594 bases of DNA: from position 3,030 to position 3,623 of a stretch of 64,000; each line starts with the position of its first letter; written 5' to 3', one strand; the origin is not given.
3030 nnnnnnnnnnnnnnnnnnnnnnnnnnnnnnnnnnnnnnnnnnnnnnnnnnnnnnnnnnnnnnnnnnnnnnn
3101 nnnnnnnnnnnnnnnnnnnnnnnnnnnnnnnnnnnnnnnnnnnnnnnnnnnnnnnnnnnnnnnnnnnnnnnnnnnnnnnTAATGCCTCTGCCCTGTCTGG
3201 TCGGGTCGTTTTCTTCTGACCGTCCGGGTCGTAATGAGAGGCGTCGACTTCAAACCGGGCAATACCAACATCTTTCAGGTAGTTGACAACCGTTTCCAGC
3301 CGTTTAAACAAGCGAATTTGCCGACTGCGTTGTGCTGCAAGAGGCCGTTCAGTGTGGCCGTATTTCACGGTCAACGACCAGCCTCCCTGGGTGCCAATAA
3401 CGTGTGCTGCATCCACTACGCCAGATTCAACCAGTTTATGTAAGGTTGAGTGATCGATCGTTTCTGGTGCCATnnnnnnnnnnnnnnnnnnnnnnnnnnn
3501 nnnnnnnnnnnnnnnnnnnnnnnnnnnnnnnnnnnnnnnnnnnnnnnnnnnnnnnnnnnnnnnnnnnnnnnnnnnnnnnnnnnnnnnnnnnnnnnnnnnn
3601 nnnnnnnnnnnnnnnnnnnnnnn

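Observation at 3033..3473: Antitoxin candidate is about twice the usual size: unassigned N-terminal domain fused to a ParD/PaaA2-like tail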

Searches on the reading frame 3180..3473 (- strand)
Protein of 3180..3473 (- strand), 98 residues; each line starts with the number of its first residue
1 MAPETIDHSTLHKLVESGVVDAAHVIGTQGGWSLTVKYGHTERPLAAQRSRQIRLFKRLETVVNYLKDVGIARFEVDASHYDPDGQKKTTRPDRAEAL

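Call 24: search_protein_representatives(protein=window:3180-3473:-)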
Query: 98 residues. Proteins with E-value up to 0.001 (for the whole library): 457; up to 1e-10: 164; up to 1e-30: 4. The best 150 are listed.
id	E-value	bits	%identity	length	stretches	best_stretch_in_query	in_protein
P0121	1.3e-34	134.5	66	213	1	2-98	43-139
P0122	4.3e-33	129.7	65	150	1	2-98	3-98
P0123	1.2e-31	125.0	62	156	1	1-98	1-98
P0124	1.6e-31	124.6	64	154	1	1-98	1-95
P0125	2.0e-30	121.2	66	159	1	1-98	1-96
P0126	3.0e-30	120.6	61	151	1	1-97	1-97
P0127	4.0e-29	117.0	70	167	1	1-80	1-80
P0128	5.7e-29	116.5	64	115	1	1-85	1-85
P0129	4.5e-28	113.6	64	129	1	1-86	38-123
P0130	5.4e-28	113.4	57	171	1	5-98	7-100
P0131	1.1e-27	112.3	59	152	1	3-98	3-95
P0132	2.6e-27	111.2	60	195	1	3-98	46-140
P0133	7.1e-27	109.8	58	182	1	3-97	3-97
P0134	7.8e-26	106.5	54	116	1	1-95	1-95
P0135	8.6e-26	106.3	57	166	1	1-95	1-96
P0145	1.0e-20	90.1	49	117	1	2-97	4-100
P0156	3.3e-19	85.3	47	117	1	4-97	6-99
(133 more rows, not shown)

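Call 30: search_solved_structures(query=A2, max_evalue=10, show_alignments=2)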
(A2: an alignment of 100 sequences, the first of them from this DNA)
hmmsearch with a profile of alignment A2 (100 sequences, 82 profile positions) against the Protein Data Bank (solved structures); distinct sequences matched with E-value up to 10: 5.
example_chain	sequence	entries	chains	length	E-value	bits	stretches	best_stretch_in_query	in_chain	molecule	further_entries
1lwh_A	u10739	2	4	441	0.0052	19.9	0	52-81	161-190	4-alpha-glucanotransferase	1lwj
8r33_A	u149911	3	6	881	0.22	14.6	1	48-78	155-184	PHO90 isoform 1 | Low-affinity phosphate transporter PHO90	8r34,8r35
9nl3_A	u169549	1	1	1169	0.56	13.3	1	34-67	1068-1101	R2 retrotransposon protein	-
9dou_A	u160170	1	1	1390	0.74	13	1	34-67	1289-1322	R2Tg retrotransposon ORF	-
3gpk_A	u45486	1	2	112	1.4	12.1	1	40-70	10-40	PpiC-type peptidyl-prolyl cis-trans isomerase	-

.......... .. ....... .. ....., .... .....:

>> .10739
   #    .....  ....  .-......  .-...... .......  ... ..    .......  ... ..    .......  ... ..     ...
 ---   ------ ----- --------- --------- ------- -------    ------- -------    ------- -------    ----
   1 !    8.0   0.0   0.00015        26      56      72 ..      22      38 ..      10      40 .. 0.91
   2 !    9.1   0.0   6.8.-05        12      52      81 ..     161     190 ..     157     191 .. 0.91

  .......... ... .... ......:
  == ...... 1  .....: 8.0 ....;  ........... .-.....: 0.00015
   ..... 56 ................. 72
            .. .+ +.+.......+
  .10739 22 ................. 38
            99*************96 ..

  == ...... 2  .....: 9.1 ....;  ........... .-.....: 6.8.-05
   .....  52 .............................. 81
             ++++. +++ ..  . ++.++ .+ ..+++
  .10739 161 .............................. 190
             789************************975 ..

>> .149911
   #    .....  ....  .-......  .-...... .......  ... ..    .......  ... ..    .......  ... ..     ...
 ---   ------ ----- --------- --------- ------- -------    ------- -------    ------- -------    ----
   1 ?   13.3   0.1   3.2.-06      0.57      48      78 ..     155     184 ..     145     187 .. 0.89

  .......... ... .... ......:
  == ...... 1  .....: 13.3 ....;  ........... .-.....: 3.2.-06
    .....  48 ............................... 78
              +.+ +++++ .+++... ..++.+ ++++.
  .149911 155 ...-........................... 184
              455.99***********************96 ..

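Call 34: predict_structure(alignment_id=A2)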
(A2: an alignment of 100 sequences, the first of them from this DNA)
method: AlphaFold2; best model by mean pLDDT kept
length: 82 residues; sequences in the alignment: 100
mean_pLDDT: 94.1   pTM: 0.81
mean pLDDT of the five models: 94.1, 93.8, 93.8, 93.2, 91.1
residues with pLDDT >= 90: 72; 70-90: 8; 50-70: 1; < 50: 1
segments of 3 or more residues with pLDDT < 50: none
pLDDT, mean of each block of 10 residues (from residue 1): 85 97 96 96 93 94 98 96 83
secondary structure, 60 per line:
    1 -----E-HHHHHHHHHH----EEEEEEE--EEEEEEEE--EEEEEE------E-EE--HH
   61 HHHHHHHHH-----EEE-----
elements in order: H8-17 E22-28 E31-38 E41-46 H59-69 E75-77

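Call 48: search_dna_similar(query=window:3228-3473:-, collection=plasmids, mode=protein, max_evalue=0.01, max_rows=40, rows=spread)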
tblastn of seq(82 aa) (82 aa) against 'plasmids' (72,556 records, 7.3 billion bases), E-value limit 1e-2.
Records with a match: 209; places in all: 218; records where one place covers at least 80% of the query: 204.
Best place of each record, by identity: 60-80% 77; <60% 132.
By first word of the organism name: Rhizobium 80; Aeromonas 53; Xanthomonas 19; Serratia 8; Escherichia 7; Klebsiella 6; Salmonella 3; Paraburkholderia 3; Fluviibacter 3; Martelella 2; and 23 more.
By predicted mobility (MOB-suite, as given by PLSDB): non-mobilizable 95; mobilizable 64; conjugative 50.
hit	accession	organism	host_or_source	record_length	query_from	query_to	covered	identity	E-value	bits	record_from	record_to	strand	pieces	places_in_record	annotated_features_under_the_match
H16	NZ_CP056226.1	Klebsiella pneumoniae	culture,Wastewater influent sample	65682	1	81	99%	79.0%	2e-37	138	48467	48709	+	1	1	hypothetical protein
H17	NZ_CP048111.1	Klebsiella michiganensis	Bactrocera dorsalis,cell culture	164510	1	81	99%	76.5%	1e-36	136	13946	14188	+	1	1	hypothetical protein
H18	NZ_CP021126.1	Rhizobium sp. Kim5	Phaseolus vulgaris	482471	1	81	99%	69.1%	6e-34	128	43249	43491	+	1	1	hypothetical protein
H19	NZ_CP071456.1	Rhizobium lentis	lentil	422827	1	81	99%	67.9%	2e-33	127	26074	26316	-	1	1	hypothetical protein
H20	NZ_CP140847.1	Rhizobium johnstonii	Trifolium pratense,whole organism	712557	1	81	99%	67.9%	2e-33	126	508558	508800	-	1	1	hypothetical protein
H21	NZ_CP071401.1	Rhizobium leguminosarum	lentil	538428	1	81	99%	66.7%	5e-33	125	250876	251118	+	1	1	hypothetical protein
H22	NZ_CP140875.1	Rhizobium beringeri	Trifolium pratense,whole organism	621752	1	81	99%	65.4%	4e-32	123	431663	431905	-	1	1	hypothetical protein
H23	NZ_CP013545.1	Rhizobium phaseoli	Phaseolus vulgaris,Whole ...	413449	1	81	99%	65.4%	9e-32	122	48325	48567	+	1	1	hypothetical protein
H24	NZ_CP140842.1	Rhizobium ruizarguesonis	Trifolium pratense,whole organism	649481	1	81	99%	65.4%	2e-31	121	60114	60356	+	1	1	hypothetical protein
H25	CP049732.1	Rhizobium leguminosarum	Pisum sativum,Pisum sativum nodules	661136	1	81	99%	65.4%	2e-31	121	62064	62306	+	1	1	hypothetical protein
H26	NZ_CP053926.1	Serratia marcescens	Homo sapiens,platelet concentrate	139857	1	81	99%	64.2%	3e-31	120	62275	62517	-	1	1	hypothetical protein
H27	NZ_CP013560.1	Rhizobium phaseoli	Phaseolus vulgaris,Whole ...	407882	4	81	95%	66.7%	9e-32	122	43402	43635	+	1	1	hypothetical protein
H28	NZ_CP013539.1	Rhizobium phaseoli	Phaseolus vulgaris,Whole ...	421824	4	81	95%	66.7%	4e-31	120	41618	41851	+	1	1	hypothetical protein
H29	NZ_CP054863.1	Martelella sp. NC20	single cell,Soudan mine sediment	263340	4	82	96%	64.6%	2e-29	115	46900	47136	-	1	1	hypothetical protein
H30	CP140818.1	Rhizobium ruizarguesonis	Trifolium pratense,whole organism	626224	1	81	99%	63.0%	1e-29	116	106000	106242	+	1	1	hypothetical protein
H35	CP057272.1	Escherichia coli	culture,Pooled cattle faecal samples ...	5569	4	81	95%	52.6%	1e-21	93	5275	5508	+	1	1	hypothetical protein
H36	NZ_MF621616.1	Aeromonas salmonicida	rainbow trout,kidney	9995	4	81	95%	52.6%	3e-21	92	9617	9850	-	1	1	hypothetical protein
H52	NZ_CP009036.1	Xanthomonas citri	citrus spp.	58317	6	81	93%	36.8%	1e-9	59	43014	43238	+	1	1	hypothetical protein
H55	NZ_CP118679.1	Pseudomonas juntendi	chicken,feces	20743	4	77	90%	27.0%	5e-3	40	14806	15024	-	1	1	hypothetical protein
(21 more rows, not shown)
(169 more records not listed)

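Call 49: get_annotated_region(hit=H35, flank=3000)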
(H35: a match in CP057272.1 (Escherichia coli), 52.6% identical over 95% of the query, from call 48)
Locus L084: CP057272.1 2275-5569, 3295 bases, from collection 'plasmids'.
description: Escherichia coli strain RHB31-C04 plasmid pRHB31-C04_3, complete sequence
organism: Escherichia coli (NCBI taxid 562)
taxonomy: Bacteria; Pseudomonadota; Gammaproteobacteria; Enterobacterales; Enterobacteriaceae; Escherichia; Escherichia coli
host: -; source: culture,Pooled cattle faecal samples collected from floor of farm; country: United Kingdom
typing (MOB-suite, as given by PLSDB): mobilizable; replicon ColRNAI_rep_cluster_1987
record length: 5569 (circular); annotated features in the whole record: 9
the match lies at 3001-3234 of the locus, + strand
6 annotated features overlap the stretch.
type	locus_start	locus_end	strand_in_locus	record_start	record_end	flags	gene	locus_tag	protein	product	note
CDS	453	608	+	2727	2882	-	-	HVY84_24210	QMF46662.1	hypothetical protein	-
CDS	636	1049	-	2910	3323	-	-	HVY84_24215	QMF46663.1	hypothetical protein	-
CDS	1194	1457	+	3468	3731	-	-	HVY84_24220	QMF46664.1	ISAs1 family transposase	-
CDS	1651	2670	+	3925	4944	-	-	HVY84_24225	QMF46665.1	acyltransferase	-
CDS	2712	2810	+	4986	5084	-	-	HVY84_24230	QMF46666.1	hypothetical protein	-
CDS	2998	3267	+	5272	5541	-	-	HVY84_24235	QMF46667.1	hypothetical protein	-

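Call 50: get_annotated_region(hit=H55, flank=4000)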
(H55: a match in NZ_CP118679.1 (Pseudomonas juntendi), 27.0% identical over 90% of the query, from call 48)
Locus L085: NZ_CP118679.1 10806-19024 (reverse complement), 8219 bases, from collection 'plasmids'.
description: Pseudomonas juntendi strain GDW21C697WI plasmid pHNGDW697-2, complete sequence
organism: Pseudomonas juntendi (NCBI taxid 2666183)
taxonomy: Bacteria; Pseudomonadota; Gammaproteobacteria; Pseudomonadales; Pseudomonadaceae; Pseudomonas; Pseudomonas juntendi
host: -; source: chicken,feces; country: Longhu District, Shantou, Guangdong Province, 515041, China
typing (MOB-suite, as given by PLSDB): non-mobilizable
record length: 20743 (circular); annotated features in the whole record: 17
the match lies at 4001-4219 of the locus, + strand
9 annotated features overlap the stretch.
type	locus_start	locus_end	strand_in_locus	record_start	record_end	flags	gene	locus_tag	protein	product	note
CDS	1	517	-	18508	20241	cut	-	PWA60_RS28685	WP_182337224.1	class I SAM-dependent DNA methyltransferase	-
CDS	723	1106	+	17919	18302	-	-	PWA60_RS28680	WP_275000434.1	DUF2513 domain-containing protein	-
CDS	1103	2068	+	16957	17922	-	-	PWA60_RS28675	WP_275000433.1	tyrosine-type recombinase/integrase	GO:0015074 - DNA integration [Evidence IEA]; GO:0006310 - DNA recombination [Evidence IEA]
CDS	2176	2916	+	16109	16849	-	-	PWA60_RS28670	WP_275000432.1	hypothetical protein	-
CDS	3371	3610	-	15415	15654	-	-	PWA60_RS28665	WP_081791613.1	hypothetical protein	-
CDS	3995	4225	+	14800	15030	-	-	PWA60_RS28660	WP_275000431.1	hypothetical protein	-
CDS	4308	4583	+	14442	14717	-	-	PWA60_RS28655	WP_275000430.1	hypothetical protein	-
CDS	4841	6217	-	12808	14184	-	-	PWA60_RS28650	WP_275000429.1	helix-turn-helix domain-containing protein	-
CDS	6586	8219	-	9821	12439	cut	-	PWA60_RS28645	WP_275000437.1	relaxase/mobilization nuclease domain-containing protein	-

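Call 54: find_encoding_contigs(protein=P0145, flank=3000, max_places=3)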
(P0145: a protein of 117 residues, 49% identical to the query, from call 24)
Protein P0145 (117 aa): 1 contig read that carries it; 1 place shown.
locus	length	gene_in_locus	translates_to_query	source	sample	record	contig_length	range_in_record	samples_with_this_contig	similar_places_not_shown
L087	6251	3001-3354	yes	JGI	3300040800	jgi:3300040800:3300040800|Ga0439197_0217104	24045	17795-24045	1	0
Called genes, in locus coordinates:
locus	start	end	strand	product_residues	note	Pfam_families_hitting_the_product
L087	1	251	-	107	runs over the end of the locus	-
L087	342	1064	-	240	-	PF18974:DUF5710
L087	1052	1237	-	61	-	-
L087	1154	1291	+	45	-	-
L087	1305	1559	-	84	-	-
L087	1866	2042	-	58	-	-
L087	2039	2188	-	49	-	-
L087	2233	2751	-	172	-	PF08241:Methyltransf_11 (faint)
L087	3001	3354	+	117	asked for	PF28031:ParC-like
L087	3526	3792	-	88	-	-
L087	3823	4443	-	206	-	PF01656:CbiA, PF09140:MipZ (faint), PF10609:ParA (weak), PF13614:AAA_31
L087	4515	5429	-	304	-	-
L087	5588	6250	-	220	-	?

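Call 55: find_encoding_contigs(protein=P0134, flank=3000, max_places=3)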
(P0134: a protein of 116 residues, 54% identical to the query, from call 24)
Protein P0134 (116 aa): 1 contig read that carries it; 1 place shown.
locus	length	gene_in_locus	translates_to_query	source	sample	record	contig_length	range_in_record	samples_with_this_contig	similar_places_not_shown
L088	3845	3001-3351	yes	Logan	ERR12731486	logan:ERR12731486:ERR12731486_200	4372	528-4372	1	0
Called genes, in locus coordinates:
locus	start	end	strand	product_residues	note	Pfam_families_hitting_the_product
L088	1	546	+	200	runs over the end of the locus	PF27200:YjaZ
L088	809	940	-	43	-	-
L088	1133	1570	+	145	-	-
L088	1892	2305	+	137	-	PF21984:DnaD_N, PF22381:Staph_reg_Sar_Rot (weak), PF01978:TrmB (weak), PF13730:HTH_36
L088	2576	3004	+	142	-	-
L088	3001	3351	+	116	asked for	-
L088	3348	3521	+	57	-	PF18495:VbhA (weak)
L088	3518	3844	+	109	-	?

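Call 56: find_encoding_contigs(protein=P0156, flank=3000, max_places=3)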
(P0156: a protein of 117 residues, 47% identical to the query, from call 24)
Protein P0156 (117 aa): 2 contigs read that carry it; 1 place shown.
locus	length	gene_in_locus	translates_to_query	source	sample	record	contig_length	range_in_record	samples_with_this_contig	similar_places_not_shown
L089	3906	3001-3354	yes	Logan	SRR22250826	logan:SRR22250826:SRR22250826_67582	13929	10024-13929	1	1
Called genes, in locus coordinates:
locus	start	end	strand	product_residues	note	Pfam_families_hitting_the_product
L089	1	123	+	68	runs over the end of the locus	-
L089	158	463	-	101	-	PF13744:HTH_37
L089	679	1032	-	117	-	-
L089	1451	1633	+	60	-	-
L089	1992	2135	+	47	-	-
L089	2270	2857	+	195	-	PF01978:TrmB (faint)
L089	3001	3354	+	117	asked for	PF28031:ParC-like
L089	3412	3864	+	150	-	-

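Call 57: search_protein_families(proteins=[L088:3001-3351:+, L088:3348-3521:+, L088:3518-3844:+, L088:2576-3004:+, L089:3412-3864:+, L087:3526-3792:-, L085:4308-4583:+], library=ncbifam, max_evalue=0.1)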
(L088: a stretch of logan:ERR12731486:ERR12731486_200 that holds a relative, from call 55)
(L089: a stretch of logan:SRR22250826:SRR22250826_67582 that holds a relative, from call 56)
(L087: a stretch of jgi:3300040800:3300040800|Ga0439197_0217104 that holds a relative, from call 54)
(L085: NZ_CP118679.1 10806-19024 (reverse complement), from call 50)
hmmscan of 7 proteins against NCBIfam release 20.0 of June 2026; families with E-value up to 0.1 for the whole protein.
L088:3001-3351:+ (116 aa): 1 family
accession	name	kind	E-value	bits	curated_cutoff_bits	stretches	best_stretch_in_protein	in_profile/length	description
NF041544.1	ParC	equivalog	6.4e-07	29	95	1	6-83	2-78/80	ParC family partition-associated protein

L088:3348-3521:+ (57 aa): 0 families

L088:3518-3844:+ (109 aa): 0 families

L088:2576-3004:+ (142 aa): 0 families

L089:3412-3864:+ (150 aa): 1 family
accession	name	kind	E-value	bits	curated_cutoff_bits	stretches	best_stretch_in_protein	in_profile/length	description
NF050101.1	SepX_GlpR_4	equivalog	0.042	13.9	110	1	11-91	8-87/176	divisome protein SepX/GlpR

L087:3526-3792:- (88 aa): 1 family
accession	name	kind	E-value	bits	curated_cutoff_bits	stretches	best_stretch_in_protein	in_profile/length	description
NF053762.1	aCcr1_fam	equivalog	0.00012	21.9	60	1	48-73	2-27/38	aCcr1 family cell cycle regulator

L085:4308-4583:+ (91 aa): 0 families

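Call 58: fold_search(model_id=the predicted structure, library=afdb50)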
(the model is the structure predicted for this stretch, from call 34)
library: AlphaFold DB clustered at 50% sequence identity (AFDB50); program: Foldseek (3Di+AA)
matches with E <= 10: 2053; with E <= 0.001: 333
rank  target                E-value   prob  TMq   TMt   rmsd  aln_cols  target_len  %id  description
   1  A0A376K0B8            9.5e-17  1.00  0.99  0.86   0.4        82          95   99  RelB/DinJ family addiction module antitoxin [Escherichia coli]
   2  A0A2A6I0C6            1.2e-13  1.00  0.97  0.53   0.8        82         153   66  Prevent host death protein, Phd antitoxin
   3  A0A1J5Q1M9            2.7e-13  1.00  0.96  0.54   1.0        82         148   63  Stability determinant domain-containing protein [mine drainage metagenome]
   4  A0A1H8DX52            2.5e-12  1.00  0.97  0.70   0.8        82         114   57  Uncharacterized protein
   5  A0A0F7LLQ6            3.1e-12  1.00  0.94  0.52   0.9        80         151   61  Stability determinant domain-containing protein [Photorhabdus thracensis]
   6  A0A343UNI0            1.4e-11  1.00  0.95  0.66   0.5        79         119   52  Uncharacterized protein [Aeromonas salmonicida subsp. salmonicida]
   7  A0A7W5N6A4            1.7e-11  1.00  0.95  0.47   1.8        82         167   58  Uncharacterized protein
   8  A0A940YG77            1.8e-11  1.00  0.96  0.49   0.9        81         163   54  Uncharacterized protein [Ideonella alba]
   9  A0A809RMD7            1.9e-11  1.00  0.93  0.49   0.6        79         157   53  Prevent host death protein, Phd antitoxin [Sulfuriferula nivalis]
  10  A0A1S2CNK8            2.0e-11  1.00  0.94  0.87   0.6        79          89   52  Uncharacterized protein [Aeromonas sobria]
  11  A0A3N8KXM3            2.5e-11  1.00  0.96  0.44   0.8        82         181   55  Uncharacterized protein
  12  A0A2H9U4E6            3.5e-11  1.00  0.93  0.94   0.5        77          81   49  Uncharacterized protein [Aeromonas cavernicola]
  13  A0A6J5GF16            4.2e-11  1.00  0.95  0.46   0.9        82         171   55  Uncharacterized protein [Paraburkholderia caffeinitolerans]
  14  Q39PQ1                5.6e-11  1.00  0.92  0.68   1.6        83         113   48  Uncharacterized protein [Geobacter metallireducens (strain ATCC 53774 / DSM 7210 / GS-15)]
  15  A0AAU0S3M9            7.8e-11  1.00  0.96  0.51   0.8        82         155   49  Stability determinant domain-containing protein
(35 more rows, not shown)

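Call 71: get_annotated_region(hit=H52, flank=3500)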
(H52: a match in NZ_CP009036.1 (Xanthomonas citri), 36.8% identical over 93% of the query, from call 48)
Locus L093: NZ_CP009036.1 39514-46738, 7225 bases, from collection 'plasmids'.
description: Xanthomonas citri pv. citri strain AW15 plasmid pXCAW58, complete sequence
organism: Xanthomonas citri (NCBI taxid 611301)
taxonomy: Bacteria; Pseudomonadota; Gammaproteobacteria; Lysobacterales; Lysobacteraceae; Xanthomonas; Xanthomonas citri
host: -; source: citrus spp.; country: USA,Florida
typing (MOB-suite, as given by PLSDB): conjugative; replicon rep_cluster_461; relaxase MOBP,MOBP; mating-pair formation MPF_T
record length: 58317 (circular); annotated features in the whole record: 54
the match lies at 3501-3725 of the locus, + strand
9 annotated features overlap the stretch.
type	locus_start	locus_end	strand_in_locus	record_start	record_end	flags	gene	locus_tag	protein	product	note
CDS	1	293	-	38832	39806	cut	istA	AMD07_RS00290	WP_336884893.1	IS21-like element ISXci1 family transposase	GO:0006313 - DNA transposition [Evidence IEA]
CDS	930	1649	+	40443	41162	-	-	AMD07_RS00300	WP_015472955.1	serine protease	GO:0006508 - proteolysis [Evidence IEA]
CDS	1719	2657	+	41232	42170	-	-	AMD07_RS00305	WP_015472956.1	replication protein RepA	-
CDS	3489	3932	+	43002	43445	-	-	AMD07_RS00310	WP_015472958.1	hypothetical protein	-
CDS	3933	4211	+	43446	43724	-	-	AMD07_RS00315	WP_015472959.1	type II toxin-antitoxin system RelE/ParE family toxin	GO:0030541 - plasmid partitioning [Evidence IEA]; GO:0051290 - protein heterotetramerization [Evidence IEA]; GO:0009432 ...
CDS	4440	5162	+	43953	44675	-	-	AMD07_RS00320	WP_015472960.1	YfbU family protein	-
CDS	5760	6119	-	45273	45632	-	-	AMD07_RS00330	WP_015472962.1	hypothetical protein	-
CDS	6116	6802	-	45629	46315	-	-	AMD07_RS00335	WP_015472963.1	hypothetical protein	-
CDS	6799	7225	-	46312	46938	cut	-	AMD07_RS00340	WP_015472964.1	hypothetical protein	-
